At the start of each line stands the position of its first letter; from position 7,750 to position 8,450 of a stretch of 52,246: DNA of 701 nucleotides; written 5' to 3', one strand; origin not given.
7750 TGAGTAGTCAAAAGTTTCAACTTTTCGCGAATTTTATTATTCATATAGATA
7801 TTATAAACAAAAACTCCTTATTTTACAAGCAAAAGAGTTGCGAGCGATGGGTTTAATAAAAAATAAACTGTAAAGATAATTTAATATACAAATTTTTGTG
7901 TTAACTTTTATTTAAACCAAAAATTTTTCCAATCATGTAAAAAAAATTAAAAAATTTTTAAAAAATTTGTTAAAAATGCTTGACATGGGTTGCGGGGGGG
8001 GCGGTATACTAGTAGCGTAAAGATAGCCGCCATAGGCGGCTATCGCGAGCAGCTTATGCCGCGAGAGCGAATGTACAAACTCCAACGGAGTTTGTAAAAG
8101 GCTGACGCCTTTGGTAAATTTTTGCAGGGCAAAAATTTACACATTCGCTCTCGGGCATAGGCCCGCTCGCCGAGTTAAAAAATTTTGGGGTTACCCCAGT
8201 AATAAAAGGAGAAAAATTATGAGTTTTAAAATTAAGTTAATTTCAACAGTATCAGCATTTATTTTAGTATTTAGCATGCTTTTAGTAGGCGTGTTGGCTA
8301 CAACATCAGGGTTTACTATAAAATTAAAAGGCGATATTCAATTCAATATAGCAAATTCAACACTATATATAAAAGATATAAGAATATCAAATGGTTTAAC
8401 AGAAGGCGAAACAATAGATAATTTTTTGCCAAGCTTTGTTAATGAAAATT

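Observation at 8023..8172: Perfect four-way-junction (cloverleaf-like) element in the 5' UTR of the phase-variable gene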

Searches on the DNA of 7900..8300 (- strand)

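Call 23: search_rna_families(source=window, start=7900, end=8300, threshold=evalue, max_evalue=10)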
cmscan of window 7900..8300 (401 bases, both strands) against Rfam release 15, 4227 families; matches with E-value up to 10: 7.
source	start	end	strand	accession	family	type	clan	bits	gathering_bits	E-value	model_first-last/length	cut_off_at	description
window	7943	8049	-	RF02900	AaHKsRNA82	Gene; sRNA;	-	19.6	51.4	1.8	1-81/81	no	Aggregatibacter sRNA 82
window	8119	8221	+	RF02980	freshwater-2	Cis-reg;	-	15.2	49.9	7.6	1-84/84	no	freshwater-2 RNA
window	8055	8220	+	RF00234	glmS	Cis-reg; riboswitch;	-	13.5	37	0.67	1-167/167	no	glmS glucosamine-6-phosphate activated ribozyme aptamer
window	8152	8180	+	RF02808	PyrR210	Gene; snRNA; snoRNA; HACA-box;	-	12.1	59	9.6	1-59/59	no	Pyrobaculum sRNA 210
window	7900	8028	+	RF02546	LSU_trypano_mito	Gene; rRNA;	CL00112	11.9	60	3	135-561/561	5'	Trypanosomatid mitochondrial large subunit ribosomal RNA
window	7985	8140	+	RF00050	FMN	Cis-reg; riboswitch;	-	11.1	66.2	5.8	1-138/138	no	FMN riboswitch aptamer (RFN element)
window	7919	8011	+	RF00064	HgcG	Gene; snRNA; snoRNA; HACA-box;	-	7.3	77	9.6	1-276/276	no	HgcG RNA (Pab40)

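Call 62: build_rna_model(alignment_id=A3)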
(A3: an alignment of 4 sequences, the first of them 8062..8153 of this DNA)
Model R1 built from alignment A3 (4 sequences, 105 columns); structure: RNAalifold consensus.
model positions 95; base pairs 35; branch points 2; effective number of sequences 1.56; information 0.602 bits per position. Calibrated on 0.2 Mb of random sequence (short: E-values are rough).
structure used (alignment columns):
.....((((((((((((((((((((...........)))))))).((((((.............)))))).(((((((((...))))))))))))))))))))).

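Call 63: search_with_rna_model(model_id=R1, sources=[window, L001, L002, L003, L004, L005, L006, L007, L008, L009, L010, L011, L012, L013, L014, L015, L016, L017, L018, L019, L020, L021, L022, L023, L024, L025, L026, L027, L028, L029, L030, L031, L032, L033, L034, L035, L036, L037, L038, L039, L040, L041, L042, L043, L044, L045, L046, L047, L048, L049, L050, L051, L052, L053, L054, L055, L056, L057, L058, L059, L060, L061, L062, L063, L064, L065, L066, L067, L068, L069, L070, L071, L072, L073, L074, L075, L076, L077, L078, L079, L080, L081, L082], max_evalue=10, make_alignment=true)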
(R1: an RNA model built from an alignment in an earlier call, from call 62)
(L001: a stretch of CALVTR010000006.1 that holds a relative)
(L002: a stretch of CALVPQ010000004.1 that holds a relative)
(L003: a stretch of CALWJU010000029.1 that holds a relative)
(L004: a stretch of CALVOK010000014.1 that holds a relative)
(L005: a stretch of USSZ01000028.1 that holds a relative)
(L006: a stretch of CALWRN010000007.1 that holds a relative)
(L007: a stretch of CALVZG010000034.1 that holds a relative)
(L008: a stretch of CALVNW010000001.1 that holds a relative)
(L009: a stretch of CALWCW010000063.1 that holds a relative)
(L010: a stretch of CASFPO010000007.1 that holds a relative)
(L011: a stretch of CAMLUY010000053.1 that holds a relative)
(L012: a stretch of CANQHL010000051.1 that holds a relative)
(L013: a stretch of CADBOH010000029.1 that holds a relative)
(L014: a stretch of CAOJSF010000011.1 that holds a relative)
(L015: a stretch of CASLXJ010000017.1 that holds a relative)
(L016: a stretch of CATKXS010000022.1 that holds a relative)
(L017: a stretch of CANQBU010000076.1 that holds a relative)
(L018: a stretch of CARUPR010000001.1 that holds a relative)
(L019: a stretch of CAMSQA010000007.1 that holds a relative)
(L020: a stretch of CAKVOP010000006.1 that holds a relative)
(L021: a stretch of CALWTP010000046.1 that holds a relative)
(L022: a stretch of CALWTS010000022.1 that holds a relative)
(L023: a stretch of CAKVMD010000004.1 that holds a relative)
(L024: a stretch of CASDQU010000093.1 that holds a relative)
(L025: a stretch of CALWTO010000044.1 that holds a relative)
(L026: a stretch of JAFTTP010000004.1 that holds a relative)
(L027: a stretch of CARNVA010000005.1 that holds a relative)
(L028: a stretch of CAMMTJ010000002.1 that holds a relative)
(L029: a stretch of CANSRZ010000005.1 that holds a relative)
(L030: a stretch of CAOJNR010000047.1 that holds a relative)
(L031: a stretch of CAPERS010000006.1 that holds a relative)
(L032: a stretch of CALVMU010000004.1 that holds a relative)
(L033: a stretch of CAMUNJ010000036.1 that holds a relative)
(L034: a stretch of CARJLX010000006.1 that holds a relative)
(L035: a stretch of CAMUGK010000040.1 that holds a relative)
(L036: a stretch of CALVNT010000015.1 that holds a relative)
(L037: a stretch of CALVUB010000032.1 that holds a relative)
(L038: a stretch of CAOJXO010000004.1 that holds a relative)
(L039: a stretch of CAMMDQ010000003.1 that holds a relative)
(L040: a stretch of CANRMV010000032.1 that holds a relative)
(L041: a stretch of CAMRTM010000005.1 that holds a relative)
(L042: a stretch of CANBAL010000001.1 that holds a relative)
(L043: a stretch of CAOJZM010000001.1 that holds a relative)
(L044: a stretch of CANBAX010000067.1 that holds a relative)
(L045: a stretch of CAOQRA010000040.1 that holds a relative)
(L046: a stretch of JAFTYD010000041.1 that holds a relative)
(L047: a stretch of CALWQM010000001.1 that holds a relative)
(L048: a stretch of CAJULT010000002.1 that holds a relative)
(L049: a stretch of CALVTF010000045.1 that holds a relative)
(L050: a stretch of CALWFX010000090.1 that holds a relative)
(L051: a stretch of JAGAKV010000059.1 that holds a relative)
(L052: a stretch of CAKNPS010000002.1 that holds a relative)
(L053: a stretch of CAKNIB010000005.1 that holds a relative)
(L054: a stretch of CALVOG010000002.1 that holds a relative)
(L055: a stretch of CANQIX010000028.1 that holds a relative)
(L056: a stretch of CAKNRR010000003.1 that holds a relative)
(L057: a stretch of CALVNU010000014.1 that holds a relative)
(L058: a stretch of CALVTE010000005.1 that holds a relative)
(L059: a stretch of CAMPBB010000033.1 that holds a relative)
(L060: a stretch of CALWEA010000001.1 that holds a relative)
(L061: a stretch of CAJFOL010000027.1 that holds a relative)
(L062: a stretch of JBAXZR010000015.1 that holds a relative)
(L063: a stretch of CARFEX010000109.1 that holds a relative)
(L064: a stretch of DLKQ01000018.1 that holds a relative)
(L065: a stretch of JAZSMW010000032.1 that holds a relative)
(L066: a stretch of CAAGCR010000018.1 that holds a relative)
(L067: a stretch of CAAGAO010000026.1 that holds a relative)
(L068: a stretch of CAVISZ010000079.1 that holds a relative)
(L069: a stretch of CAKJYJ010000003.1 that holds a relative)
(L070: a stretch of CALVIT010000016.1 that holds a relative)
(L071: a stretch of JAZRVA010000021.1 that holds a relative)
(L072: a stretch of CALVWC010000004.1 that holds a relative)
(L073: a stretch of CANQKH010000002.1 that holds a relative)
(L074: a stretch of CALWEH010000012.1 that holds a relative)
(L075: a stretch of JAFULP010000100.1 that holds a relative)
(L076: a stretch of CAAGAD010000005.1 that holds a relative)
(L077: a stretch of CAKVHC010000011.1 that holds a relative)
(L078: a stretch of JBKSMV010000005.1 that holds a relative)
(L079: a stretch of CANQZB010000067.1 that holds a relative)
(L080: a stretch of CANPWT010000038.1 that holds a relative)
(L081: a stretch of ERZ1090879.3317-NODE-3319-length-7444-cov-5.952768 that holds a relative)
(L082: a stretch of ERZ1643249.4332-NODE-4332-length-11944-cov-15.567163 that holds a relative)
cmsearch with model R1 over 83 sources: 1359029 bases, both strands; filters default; matches with E-value up to 10: 36.
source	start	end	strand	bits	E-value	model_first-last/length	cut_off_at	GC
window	8062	8153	-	94.6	6.4e-23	1-95/95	no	0.43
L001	9645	9736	+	94.5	7.1e-23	1-95/95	no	0.46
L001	3924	4017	-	90.2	1.1e-21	1-95/95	no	0.36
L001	4215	4310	+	69.2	9.2e-16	1-95/95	no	0.35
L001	3924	4017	+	65.9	7.6e-15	1-95/95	no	0.36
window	8062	8153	+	56.5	3.3e-12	1-95/95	no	0.43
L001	9645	9736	-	52.1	5.7e-11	1-95/95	no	0.46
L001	4209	4310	-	44.3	9e-09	1-95/95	no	0.38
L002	13239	13333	+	40.4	1.1e-07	1-95/95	no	0.31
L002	13239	13333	-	40.2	1.3e-07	1-95/95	no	0.31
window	4464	4553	+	39.2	2.6e-07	1-95/95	no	0.32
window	4464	4553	-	38.5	4e-07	1-95/95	no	0.32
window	13383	13475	-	37.4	7.9e-07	1-95/95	no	0.39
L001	13251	13341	+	36.6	1.4e-06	1-95/95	no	0.35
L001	13251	13341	-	35.8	2.2e-06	1-95/95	no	0.35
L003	5363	5454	+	35.6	2.5e-06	1-95/95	no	0.46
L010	5858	5957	-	35.4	3e-06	1-95/95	no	0.39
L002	5632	5726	+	34.7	4.6e-06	1-95/95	no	0.32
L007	13193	13285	+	30.6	6.8e-05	1-95/95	no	0.24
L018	6937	7017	-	16.5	0.6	1-95/95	no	0.3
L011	6075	6117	-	16.2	0.76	1-95/95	no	0.35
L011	6075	6117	+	15.7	1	1-95/95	no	0.35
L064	11421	11512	+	15.4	1.2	1-95/95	no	0.32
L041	18400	18448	+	15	1.6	1-95/95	no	0.2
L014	8319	8409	+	14.9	1.8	1-95/95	no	0.3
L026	8656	8792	-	14.7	2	1-95/95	no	0.34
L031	5783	5850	+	14.6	2.1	1-95/95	no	0.24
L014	17155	17243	+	14.5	2.3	1-95/95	no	0.54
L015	1445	1545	-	14.3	2.6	1-95/95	no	0.33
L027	1493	1593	-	14.3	2.6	1-95/95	no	0.33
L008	3576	3690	-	14.1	2.9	1-95/95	no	0.25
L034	8968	9051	-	13.8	3.6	1-95/95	no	0.25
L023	8920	9002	-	13.4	4.6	1-95/95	no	0.29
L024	7474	7570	+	13.3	5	1-95/95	no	0.28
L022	13706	13733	-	13.1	5.5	1-95/95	no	0.21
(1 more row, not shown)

Alignment A4: 36 matches aligned to the model, 231 columns, each read 5' to 3' on its own strand. Consensus structure (alignment columns), stored with it:
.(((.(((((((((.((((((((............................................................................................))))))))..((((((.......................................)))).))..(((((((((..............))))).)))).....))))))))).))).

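Call 64: search_with_rna_model(model_id=R1, source=window, filters=off, max_evalue=5)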
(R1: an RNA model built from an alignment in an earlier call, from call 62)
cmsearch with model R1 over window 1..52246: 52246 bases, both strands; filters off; matches with E-value up to 5: 24.
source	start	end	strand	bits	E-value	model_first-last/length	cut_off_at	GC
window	8062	8153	-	94.6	2.5e-24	1-95/95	no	0.43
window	8062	8153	+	56.5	1.3e-13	1-95/95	no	0.43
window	4464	4553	+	39.2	9.9e-09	1-95/95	no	0.32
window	4464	4553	-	38.5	1.5e-08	1-95/95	no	0.32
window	13383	13475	-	37.4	3e-08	1-95/95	no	0.39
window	13383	13475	+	34.7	1.8e-07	1-95/95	no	0.39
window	48976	49052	+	14.2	0.1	1-95/95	no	0.31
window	3753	3801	+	12.2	0.39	1-95/95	no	0.22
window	14368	14443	+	11.3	0.67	1-95/95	no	0.29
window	15916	16033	+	11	0.84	1-95/95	no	0.34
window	14382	14466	-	10.9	0.91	1-95/95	no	0.22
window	20820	20907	-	10.6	1.1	1-95/95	no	0.2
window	1267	1349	+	9.9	1.7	1-95/95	no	0.27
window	43605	43649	+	9.9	1.7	1-95/95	no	0.36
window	40370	40466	+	9.6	2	1-95/95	no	0.29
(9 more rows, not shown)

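Call 65: search_with_rna_model(model_id=R1, sources=[L008, L009, L020, L029, L079, L080], filters=off, max_evalue=1)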
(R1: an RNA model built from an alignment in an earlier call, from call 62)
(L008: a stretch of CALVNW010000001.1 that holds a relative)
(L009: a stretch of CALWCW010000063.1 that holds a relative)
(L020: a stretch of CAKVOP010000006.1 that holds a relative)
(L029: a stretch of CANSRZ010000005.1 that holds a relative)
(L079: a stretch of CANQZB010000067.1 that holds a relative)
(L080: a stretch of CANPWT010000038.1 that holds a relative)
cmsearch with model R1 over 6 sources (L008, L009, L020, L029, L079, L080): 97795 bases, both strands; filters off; matches with E-value up to 1: 21.
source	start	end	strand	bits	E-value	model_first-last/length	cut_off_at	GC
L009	12460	12560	-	37.7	4.9e-08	1-95/95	no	0.42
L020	4691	4790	-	33.7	6.2e-07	1-95/95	no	0.45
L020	4690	4791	+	30.2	6.2e-06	1-95/95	no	0.44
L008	3823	3906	+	29.1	1.2e-05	1-95/95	no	0.33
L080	7777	7857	-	26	9.6e-05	1-95/95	no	0.68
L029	15716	15812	+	25.7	0.00011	1-95/95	no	0.38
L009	12460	12560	+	25.6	0.00012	1-95/95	no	0.42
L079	4503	4589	-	25.6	0.00012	1-95/95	no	0.62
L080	8768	8847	+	25.3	0.00015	1-95/95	no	0.56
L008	3823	3906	-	23.4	0.00051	1-95/95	no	0.33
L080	8768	8847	-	22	0.0012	1-95/95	no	0.56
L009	10437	10484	-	18.3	0.013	1-95/95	no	0.42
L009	10437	10484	+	18.2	0.014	1-95/95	no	0.42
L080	7777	7857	+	18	0.017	1-95/95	no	0.68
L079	4504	4588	+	17.9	0.018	1-95/95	no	0.62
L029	15717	15811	-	16.5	0.044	1-95/95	no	0.37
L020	7164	7246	+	16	0.059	1-95/95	no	0.28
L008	3576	3690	-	14.1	0.21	1-95/95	no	0.25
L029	7735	7844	+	13.5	0.31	1-95/95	no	0.35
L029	885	969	+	12.1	0.77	1-95/95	no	0.27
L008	17647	17744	+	11.9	0.86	1-95/95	no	0.41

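Call 83: search_with_rna_model(model_id=R1, sources=[L091, L093, L094, L096, L098], max_evalue=0.01)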
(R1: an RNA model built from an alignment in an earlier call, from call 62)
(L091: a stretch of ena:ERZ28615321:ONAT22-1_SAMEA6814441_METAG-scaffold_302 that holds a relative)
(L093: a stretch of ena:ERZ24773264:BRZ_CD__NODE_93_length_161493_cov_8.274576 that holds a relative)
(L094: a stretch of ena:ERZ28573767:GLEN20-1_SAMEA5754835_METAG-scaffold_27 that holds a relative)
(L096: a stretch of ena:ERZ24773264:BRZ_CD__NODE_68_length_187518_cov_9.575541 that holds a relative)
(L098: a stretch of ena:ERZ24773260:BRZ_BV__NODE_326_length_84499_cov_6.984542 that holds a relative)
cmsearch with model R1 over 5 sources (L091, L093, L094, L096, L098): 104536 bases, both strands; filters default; matches with E-value up to 0.01: 10.
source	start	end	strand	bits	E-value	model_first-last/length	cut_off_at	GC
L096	9759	9853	-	63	4e-15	1-95/95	no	0.39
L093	9597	9691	-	62.6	5e-15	1-95/95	no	0.4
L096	240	335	+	52.1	4.4e-12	1-95/95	no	0.33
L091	9844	9933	-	49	3.4e-11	1-95/95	no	0.39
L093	8718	8805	-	45.2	4.1e-10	1-95/95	no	0.44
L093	8718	8805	+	43.1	1.6e-09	1-95/95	no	0.44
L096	240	335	-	40.6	8e-09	1-95/95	no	0.33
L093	5687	5783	-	38.7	2.6e-08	1-95/95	no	0.36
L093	5687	5783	+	34.3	4.6e-07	1-95/95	no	0.36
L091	9850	9927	+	24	0.00037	7-89/95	no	0.37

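Call 88: search_dna_similar(query=window:8015-8180:+, collection=phages, mode=distant, max_evalue=0.01, max_rows=5)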
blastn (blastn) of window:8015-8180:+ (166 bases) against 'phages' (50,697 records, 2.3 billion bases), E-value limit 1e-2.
No match.

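Call 89: search_dna_similar(query=window:8015-8180:+, collection=plasmids, mode=distant, max_evalue=0.01, max_rows=5)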
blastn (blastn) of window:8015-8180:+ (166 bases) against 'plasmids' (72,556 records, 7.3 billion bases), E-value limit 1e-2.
No match.
